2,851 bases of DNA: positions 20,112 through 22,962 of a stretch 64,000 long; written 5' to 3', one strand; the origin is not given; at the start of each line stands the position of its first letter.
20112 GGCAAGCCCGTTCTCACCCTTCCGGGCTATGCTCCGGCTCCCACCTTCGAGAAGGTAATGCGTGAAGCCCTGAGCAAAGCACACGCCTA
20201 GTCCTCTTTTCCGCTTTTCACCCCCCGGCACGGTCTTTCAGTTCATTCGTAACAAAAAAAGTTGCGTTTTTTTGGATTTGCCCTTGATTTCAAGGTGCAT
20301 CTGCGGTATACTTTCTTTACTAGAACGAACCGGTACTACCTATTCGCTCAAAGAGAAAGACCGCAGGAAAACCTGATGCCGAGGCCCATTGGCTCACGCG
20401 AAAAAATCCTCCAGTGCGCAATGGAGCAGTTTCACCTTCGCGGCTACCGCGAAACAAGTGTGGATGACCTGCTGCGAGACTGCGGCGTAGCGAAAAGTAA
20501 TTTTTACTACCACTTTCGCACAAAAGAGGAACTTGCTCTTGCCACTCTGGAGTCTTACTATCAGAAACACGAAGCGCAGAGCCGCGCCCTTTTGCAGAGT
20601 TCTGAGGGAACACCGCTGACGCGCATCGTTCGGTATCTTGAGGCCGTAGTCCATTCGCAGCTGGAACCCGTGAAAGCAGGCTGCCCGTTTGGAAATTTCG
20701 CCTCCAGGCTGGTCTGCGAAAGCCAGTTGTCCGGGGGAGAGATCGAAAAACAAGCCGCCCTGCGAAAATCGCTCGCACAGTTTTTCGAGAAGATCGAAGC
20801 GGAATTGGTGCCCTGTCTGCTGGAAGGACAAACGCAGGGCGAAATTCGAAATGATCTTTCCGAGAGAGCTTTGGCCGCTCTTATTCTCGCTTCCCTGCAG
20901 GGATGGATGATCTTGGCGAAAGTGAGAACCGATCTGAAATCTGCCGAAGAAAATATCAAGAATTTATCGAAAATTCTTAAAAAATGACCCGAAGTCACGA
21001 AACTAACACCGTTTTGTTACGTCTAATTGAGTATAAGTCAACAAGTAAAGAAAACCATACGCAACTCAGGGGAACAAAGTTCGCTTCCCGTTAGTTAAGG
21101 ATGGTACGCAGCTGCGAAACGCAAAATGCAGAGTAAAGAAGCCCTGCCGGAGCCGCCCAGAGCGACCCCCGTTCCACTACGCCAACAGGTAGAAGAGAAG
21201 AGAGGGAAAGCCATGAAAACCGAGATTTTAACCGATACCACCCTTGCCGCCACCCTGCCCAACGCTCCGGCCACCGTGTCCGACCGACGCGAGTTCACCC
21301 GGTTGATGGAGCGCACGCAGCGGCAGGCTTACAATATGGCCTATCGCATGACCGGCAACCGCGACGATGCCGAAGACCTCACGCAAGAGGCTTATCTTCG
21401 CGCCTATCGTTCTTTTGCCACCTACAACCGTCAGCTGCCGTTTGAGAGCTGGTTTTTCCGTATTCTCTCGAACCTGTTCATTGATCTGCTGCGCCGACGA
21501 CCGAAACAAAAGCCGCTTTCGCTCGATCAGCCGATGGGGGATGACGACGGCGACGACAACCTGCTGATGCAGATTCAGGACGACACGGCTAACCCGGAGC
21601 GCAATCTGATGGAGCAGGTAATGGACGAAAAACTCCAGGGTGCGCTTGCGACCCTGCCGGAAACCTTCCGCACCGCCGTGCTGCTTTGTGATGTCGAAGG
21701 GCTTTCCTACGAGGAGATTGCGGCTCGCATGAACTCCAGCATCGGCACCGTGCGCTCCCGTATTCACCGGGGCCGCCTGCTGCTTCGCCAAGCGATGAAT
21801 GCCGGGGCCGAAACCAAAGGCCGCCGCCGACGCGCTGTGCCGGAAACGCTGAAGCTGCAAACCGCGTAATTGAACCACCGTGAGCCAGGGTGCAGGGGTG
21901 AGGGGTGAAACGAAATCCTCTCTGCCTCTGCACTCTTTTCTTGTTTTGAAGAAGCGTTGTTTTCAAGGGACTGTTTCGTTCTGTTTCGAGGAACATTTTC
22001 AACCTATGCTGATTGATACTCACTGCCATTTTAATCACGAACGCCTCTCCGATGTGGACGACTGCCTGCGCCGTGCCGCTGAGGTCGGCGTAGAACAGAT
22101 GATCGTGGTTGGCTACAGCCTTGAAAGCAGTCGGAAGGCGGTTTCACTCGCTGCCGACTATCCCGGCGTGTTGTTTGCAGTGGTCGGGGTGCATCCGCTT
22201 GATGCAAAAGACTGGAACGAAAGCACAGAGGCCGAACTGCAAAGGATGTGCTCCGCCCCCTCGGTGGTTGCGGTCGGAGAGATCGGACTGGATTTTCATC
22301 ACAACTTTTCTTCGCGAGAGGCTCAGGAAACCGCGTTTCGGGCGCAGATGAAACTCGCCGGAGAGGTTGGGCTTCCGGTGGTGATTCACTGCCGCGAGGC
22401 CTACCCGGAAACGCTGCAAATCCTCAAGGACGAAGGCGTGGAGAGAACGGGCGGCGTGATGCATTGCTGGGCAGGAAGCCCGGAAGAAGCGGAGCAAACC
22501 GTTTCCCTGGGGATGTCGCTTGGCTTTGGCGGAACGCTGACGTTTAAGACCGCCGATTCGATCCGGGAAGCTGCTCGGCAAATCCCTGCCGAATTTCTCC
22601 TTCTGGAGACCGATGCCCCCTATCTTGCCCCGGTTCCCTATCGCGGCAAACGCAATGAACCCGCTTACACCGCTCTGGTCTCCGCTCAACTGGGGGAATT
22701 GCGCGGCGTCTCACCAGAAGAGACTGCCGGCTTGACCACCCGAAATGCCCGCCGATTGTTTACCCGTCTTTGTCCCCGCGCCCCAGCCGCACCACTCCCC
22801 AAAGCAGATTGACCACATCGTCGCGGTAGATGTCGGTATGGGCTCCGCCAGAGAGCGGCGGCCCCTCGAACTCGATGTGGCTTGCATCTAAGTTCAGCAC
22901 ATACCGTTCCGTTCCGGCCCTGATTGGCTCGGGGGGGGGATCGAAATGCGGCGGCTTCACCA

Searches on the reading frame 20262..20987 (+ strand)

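Call 91: search_protein_families(library=pfam, proteins=[window:20262-20987:+], max_evalue=0.00001)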
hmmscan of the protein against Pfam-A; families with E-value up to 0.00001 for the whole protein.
window:20262-20987:+ (241 aa): 2 families
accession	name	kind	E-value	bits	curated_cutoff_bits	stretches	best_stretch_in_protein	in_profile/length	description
PF00440.29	TetR_N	-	9.2e-14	51.4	24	1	49-94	1-46/47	Bacterial regulatory proteins, tetR family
PF16925.10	TetR_C_13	-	1.1e-09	39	27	1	119-231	2-105/109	Tetracyclin repressor-like, C-terminal domain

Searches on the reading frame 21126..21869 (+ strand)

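Call 91: search_protein_families(library=pfam, proteins=[window:21126-21869:+], max_evalue=0.00001)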
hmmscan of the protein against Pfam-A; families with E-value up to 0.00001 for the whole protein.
window:21126-21869:+ (247 aa): 3 families
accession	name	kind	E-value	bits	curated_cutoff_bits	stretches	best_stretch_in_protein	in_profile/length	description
PF04542.20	Sigma70_r2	-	8.7e-18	64.3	24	1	60-125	1-68/71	Sigma-70 region 2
PF08281.18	Sigma70_r4_2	-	1.8e-17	63.2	25.7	1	168-219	2-53/54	Sigma-70, region 4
PF04545.22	Sigma70_r4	-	1.4e-11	44.2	24.1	1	173-221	1-49/50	Sigma-70, region 4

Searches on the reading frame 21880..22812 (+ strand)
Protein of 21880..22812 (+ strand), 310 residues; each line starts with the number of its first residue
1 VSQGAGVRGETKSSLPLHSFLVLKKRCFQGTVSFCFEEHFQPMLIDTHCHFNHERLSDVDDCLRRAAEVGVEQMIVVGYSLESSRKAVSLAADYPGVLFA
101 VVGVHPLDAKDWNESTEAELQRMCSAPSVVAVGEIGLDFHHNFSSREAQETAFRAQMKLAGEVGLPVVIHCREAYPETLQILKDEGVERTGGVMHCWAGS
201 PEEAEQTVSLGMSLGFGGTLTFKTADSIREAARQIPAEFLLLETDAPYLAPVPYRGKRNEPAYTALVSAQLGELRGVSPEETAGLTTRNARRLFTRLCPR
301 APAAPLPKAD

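Call 91: search_protein_families(library=pfam, proteins=[window:21880-22812:+], max_evalue=0.00001)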
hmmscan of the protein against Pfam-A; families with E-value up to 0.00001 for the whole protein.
window:21880-22812:+ (310 aa): 1 family
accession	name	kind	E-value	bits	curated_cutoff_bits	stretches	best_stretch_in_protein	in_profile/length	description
PF01026.27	TatD_DNase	-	1.8e-84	283.6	27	1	45-294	1-252/253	TatD related DNase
